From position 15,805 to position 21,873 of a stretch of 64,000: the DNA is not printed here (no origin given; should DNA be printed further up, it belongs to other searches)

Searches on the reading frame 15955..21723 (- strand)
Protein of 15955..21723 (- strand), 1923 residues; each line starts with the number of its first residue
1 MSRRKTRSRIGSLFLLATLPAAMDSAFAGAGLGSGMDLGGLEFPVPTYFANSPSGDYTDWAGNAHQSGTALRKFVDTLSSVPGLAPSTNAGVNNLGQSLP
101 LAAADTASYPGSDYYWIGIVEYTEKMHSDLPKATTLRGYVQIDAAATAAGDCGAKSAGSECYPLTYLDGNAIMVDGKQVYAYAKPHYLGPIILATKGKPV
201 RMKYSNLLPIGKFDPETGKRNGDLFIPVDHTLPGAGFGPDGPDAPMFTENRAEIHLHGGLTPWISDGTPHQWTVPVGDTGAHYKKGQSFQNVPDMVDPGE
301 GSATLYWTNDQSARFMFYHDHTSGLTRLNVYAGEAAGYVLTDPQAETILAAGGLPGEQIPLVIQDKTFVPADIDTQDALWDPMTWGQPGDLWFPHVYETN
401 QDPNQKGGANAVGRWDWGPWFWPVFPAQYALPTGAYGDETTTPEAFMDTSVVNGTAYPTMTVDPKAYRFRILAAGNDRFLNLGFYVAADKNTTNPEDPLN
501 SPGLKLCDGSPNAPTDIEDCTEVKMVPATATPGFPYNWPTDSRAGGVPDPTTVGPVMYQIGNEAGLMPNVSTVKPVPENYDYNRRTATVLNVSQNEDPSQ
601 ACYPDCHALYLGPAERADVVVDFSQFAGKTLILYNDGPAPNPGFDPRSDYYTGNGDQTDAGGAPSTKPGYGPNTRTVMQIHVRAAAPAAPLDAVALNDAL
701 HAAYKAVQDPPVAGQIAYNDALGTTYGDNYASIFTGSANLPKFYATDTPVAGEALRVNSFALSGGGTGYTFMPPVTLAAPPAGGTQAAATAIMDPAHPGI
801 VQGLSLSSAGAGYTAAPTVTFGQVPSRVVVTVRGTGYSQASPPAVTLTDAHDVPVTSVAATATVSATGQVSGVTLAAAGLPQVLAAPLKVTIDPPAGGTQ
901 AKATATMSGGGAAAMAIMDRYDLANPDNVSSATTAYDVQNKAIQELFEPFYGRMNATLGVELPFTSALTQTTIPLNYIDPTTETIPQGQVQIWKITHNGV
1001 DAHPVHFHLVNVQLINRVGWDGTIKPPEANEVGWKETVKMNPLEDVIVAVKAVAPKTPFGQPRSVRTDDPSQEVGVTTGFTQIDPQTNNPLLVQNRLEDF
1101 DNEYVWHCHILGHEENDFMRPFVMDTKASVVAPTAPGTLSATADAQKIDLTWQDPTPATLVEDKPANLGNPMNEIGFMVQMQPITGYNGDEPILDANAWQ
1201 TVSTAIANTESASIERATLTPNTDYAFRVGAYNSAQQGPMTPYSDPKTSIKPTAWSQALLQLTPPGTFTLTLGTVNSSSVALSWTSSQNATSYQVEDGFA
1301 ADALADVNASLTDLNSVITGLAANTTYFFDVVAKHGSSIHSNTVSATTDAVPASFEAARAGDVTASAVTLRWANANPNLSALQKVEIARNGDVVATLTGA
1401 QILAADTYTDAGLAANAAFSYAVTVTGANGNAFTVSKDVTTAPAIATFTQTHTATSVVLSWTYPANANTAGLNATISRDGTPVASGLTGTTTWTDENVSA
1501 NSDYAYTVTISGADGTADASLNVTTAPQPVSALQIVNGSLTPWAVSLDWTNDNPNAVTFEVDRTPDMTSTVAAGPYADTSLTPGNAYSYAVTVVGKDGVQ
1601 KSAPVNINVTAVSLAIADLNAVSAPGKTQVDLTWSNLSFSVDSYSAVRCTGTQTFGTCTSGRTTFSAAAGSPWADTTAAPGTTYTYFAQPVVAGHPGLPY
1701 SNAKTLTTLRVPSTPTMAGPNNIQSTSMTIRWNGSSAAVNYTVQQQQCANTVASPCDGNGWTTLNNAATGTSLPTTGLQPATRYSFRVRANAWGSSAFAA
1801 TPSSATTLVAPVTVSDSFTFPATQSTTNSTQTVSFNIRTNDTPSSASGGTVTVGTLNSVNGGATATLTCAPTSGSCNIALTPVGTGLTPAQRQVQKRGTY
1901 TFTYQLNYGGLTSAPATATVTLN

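Call 8: search_protein_families(library=pfam, proteins=[window:15955-21723:-])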
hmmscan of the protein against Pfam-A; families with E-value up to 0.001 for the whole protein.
window:15955-21723:- (1923 aa): 4 families
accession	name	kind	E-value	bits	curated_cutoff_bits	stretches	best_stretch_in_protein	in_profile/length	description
PF00041.27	fn3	-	2e-18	66.8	25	1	1722-1792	10-71/84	Fibronectin type III domain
PF07731.20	Cu-oxidase_2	-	3.4e-11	43.5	20.4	1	979-1055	31-110/137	Multicopper oxidase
PF16656.11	Pur_ac_phosph_N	-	2.9e-09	37.8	30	2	1268-1348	4-93/93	Purple acid Phosphatase, N-terminal domain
PF25059.1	FN3_DSCAM-DSCAML_C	-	5e-05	24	39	0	1759-1792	33-67/89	DSCAM/DSCAML C-terminal Fn3-like domain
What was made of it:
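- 15952..21723 (-): Divergent neighbour: 1923-aa MofA/OmpB-type multicopper oxidase, first gene of a mofA-hyp-mofB(FKBP)-mofC(cyt c)-SCO1 operon that runs down to about 11784. Pfam Cu-oxidase_2 and fn3 (call 8).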

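Call 34: search_protein_families(library=ncbifam, proteins=[window:15955-21723:-], max_evalue=0.01)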
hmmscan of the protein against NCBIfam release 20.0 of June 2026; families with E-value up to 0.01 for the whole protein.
window:15955-21723:- (1923 aa): 4 families
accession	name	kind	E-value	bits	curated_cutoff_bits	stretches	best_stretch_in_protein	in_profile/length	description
NF045554.1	AmiPhnlOxPhsA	equivalog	1.3e-25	90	950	4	295-368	135-205/581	O-aminophenol oxidase PhsA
NF008205.1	PRK10965.1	equivalog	4.4e-19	68.7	525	2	888-1056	352-504/529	multicopper oxidase CueO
NF041611.1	exoglucan_CbhB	equivalog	3e-07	28.9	1950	3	1105-1348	676-886/997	exoglucanase CbhB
NF008135.0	PRK10883.1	equivalog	0.001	17.7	581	0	310-367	133-190/471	cell division protein FtsP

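Call 35: find_homologous_proteins(query=window:15955-21723:-)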
Query window:15955-21723:- (1923 aa): 5863 proteins with E <= 0.001 among 8000 candidates; the best 120 are listed.
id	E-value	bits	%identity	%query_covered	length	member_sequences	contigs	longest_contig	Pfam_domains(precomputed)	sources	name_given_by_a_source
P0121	0.0e+0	4303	100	99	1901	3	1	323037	PF07731.21,PF00041.28,PF16656.12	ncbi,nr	ncbi:MAG: fibronectin type III domain-containing protein [Gammaproteobacteria bacterium]|nr:fibronec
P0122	0.0e+0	1256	59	41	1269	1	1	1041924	PF07731.21,PF25788.3,PF00041.28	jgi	jgi:FtsP/CotA-like multicopper oxidase with cupredoxin domain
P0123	0.0e+0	1244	56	42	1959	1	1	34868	PF07731.21,PF24489.2,PF25833.1,PF00041.28,PF16656.12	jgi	jgi:FtsP/CotA-like multicopper oxidase with cupredoxin domain/fibronectin type 3 domain-containing p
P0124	0.0e+0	1222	54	43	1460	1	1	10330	PF07731.21,PF25059.2,PF18370.8,PF00041.28,PF16656.12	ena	-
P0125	0.0e+0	1203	54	42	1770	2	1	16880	PF07731.21,PF18370.8,PF25833.1,PF00041.28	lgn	-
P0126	0.0e+0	1202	46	33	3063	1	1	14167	PF07731.21,PF25059.2,PF13860.13,PF07732.22,PF00041.28,PF16656.12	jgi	jgi:FtsP/CotA-like multicopper oxidase with cupredoxin domain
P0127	0.0e+0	1200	49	72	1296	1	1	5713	PF07731.21,PF25059.2,PF00041.28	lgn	-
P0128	0.0e+0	1197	53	43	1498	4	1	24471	PF07731.21,PF25833.1,PF00041.28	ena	-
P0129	0.0e+0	1197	45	84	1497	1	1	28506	PF07731.21,PF25833.1,PF07732.22,PF00041.28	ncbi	-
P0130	0.0e+0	1194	54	42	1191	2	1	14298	PF07731.21,PF00041.28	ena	-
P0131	0.0e+0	1181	55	42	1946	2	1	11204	PF07731.21,PF22633.4,PF25833.1,PF00041.28,PF16656.12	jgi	jgi:FtsP/CotA-like multicopper oxidase with cupredoxin domain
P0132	0.0e+0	1176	53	43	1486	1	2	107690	PF07731.21,PF25833.1,PF07732.22,PF00041.28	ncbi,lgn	ncbi:MAG: multicopper oxidase domain-containing protein [Azonexus sp.]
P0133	0.0e+0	1175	52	42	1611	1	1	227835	PF07731.21,PF25833.1,PF07732.22,PF00041.28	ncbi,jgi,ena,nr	ncbi:MAG: Fibronectin type domain protein [Proteobacteria bacterium]|nr:Fibronectin type domain prot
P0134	0.0e+0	1175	58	38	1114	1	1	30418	PF07731.21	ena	-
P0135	0.0e+0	1174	52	42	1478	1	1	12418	PF07731.21,PF25833.1,PF07732.22,PF00041.28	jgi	-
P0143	0.0e+0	1143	42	87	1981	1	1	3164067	PF07731.21,PF25833.1,PF00041.28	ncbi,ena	-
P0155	0.0e+0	1113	52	41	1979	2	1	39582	PF07731.21,PF24489.2,PF25833.1,PF00041.28,PF16656.12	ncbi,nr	ncbi:MAG: fibronectin type III domain-containing protein [Rhodocyclales bacterium]|nr:fibronectin ty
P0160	0.0e+0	1107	41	95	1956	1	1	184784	PF07731.21,PF22633.4,PF25833.1,PF00041.28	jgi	jgi:FtsP/CotA-like multicopper oxidase with cupredoxin domain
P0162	0.0e+0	1100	52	43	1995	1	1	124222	PF07731.21,PF25833.1,PF00041.28,PF16656.12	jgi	jgi:FtsP/CotA-like multicopper oxidase with cupredoxin domain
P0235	3.4e-289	981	43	45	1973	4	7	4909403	PF07731.21,PF25833.1,PF00041.28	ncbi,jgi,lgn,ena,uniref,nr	ncbi:Fibronectin type III domain protein [Leptothrix cholodnii SP-6]|uniref:Fibronectin type III dom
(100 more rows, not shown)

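Call 38: find_encoding_contigs(protein=P0235, flank=6000, max_places=1)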
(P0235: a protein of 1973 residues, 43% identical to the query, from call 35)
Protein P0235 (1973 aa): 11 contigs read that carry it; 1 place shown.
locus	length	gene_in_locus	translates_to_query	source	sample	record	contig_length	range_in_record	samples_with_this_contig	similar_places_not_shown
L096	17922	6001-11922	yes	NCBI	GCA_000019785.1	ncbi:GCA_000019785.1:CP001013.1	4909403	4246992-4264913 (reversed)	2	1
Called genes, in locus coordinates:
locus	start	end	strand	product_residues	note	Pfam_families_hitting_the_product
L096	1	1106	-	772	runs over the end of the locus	PF12729:4HB_MCP_1, PF00672:HAMP, PF18947:HAMP_2, PF00015:MCPsignal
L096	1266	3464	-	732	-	PF01627:Hpt, PF02895:H-kinase_dim, PF02518:HATPase_c, PF01584:CheW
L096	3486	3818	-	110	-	PF01740:STAS, PF13466:STAS_2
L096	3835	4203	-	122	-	PF00072:Response_reg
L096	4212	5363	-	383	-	PF00015:MCPsignal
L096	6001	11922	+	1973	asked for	PF07731:Cu-oxidase_2 (faint), PF25833:Fn3_SaeA_3rd (faint), PF00041:fn3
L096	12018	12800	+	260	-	PF01346:FKBP_N, PF00254:FKBP_C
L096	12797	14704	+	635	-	-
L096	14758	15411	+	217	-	PF02630:SCO1-SenC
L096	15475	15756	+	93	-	-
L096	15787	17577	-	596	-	PF03958:Secretin_N, PF00263:Secretin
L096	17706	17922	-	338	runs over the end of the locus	PF03595:SLAC1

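Call 39: find_encoding_contigs(protein=P0123, flank=6000, max_places=1)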
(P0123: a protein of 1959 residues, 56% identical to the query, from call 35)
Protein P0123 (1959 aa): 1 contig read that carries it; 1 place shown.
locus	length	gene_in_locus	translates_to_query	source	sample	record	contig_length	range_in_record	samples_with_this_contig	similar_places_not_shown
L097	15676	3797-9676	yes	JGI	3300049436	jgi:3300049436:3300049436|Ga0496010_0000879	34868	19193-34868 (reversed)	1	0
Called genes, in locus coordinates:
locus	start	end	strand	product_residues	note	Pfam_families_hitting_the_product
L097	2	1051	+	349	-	?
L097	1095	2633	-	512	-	PF07730:HisKA_3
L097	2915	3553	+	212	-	PF01464:SLT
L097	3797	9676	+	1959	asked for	PF07731:Cu-oxidase_2 (faint), PF16656:Pur_ac_phosph_N (faint), PF24489:Ig_J_second (faint), PF25833:Fn3_SaeA_3rd (faint), PF00041:fn3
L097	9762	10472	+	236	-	PF01346:FKBP_N, PF00254:FKBP_C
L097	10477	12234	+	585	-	PF00034:Cytochrom_C (weak)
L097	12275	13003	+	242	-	-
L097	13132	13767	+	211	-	PF00578:AhpC-TSA (weak), PF02630:SCO1-SenC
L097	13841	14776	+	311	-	PF07730:HisKA_3, PF13581:HATPase_c_2, PF02518:HATPase_c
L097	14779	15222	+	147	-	PF07963:N_methyl, PF08334:T2SSG, PF22434:PilW_C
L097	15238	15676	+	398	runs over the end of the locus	PF00482:T2SSF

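Call 40: find_encoding_contigs(protein=P0155, flank=6000, max_places=1)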
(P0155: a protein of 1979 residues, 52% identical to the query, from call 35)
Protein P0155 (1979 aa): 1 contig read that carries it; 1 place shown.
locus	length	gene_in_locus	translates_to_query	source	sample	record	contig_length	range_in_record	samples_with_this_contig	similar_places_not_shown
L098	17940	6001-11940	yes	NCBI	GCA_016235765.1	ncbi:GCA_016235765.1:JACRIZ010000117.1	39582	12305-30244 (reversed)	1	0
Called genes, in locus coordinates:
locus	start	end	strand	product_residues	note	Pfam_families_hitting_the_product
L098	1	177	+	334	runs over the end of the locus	PF08240:ADH_N, PF00107:ADH_zinc_N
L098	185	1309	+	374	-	PF00072:Response_reg, PF00990:GGDEF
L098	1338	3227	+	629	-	PF16177:ACAS_N, PF00501:AMP-binding, PF13193:AMP-binding_C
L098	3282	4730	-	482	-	PF07730:HisKA_3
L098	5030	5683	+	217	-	PF01464:SLT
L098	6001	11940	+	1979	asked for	PF07731:Cu-oxidase_2 (faint), PF25833:Fn3_SaeA_3rd (faint), PF16656:Pur_ac_phosph_N (faint), PF24489:Ig_J_second (faint), PF00041:fn3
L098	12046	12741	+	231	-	PF01346:FKBP_N, PF00254:FKBP_C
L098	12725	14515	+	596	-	PF00034:Cytochrom_C (faint)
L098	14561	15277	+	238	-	-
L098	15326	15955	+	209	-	PF00578:AhpC-TSA (weak), PF02630:SCO1-SenC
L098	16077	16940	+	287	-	PF07730:HisKA_3, PF02518:HATPase_c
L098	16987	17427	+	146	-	PF07963:N_methyl (weak), PF08334:T2SSG, PF22434:PilW_C (weak)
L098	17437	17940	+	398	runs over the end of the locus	PF00482:T2SSF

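Call 50: find_encoding_contigs(protein=P0162, flank=5000, max_places=1)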
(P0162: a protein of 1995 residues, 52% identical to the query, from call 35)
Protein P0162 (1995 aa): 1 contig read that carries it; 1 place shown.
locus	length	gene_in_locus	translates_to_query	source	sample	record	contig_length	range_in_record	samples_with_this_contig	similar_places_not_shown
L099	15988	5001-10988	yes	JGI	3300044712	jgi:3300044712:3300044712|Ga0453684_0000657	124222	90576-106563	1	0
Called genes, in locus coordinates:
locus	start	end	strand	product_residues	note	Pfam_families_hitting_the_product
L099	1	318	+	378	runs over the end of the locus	PF00072:Response_reg, PF00990:GGDEF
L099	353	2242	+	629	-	PF16177:ACAS_N, PF00501:AMP-binding, PF13193:AMP-binding_C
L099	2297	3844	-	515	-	PF07730:HisKA_3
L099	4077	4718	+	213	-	PF01464:SLT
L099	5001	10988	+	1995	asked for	PF07731:Cu-oxidase_2 (faint), PF16656:Pur_ac_phosph_N (faint), PF25833:Fn3_SaeA_3rd (faint), PF00041:fn3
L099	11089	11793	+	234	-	PF01346:FKBP_N, PF00254:FKBP_C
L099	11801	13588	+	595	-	PF00034:Cytochrom_C (weak)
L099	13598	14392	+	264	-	-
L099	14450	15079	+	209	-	PF00578:AhpC-TSA, PF02630:SCO1-SenC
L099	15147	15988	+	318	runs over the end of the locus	PF07730:HisKA_3, PF02518:HATPase_c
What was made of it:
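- Two mofA-like loci (L098, L099) have an unrelated REC-GGDEF gene 4-5 kb upstream (calls 40, 50).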

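Call 51: find_encoding_contigs(protein=P0143, flank=5000, max_places=1)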
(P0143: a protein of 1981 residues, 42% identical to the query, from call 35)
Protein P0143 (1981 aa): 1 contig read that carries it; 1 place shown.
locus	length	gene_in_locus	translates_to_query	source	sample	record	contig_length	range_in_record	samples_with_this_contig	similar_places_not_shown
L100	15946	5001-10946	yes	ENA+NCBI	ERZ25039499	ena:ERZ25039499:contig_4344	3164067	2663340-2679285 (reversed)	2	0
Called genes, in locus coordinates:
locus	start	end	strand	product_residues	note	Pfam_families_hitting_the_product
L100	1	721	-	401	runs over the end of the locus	PF00108:Thiolase_N, PF00109:ketoacyl-synt (weak), PF02803:Thiolase_C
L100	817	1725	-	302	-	PF01553:Acyltransferase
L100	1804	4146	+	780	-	PF08497:Radical_SAM_N, PF04055:Radical_SAM, PF11842:DUF3362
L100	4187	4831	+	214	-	PF01464:SLT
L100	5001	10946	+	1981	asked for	PF07731:Cu-oxidase_2 (faint), PF25833:Fn3_SaeA_3rd (faint), PF00041:fn3 (weak)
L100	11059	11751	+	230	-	PF01346:FKBP_N, PF00254:FKBP_C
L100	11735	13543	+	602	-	-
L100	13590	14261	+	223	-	-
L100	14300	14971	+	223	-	PF02630:SCO1-SenC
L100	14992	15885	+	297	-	PF07730:HisKA_3, PF02518:HATPase_c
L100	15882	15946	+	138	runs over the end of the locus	PF07963:N_methyl (weak), PF08334:T2SSG, PF22434:PilW_C (weak)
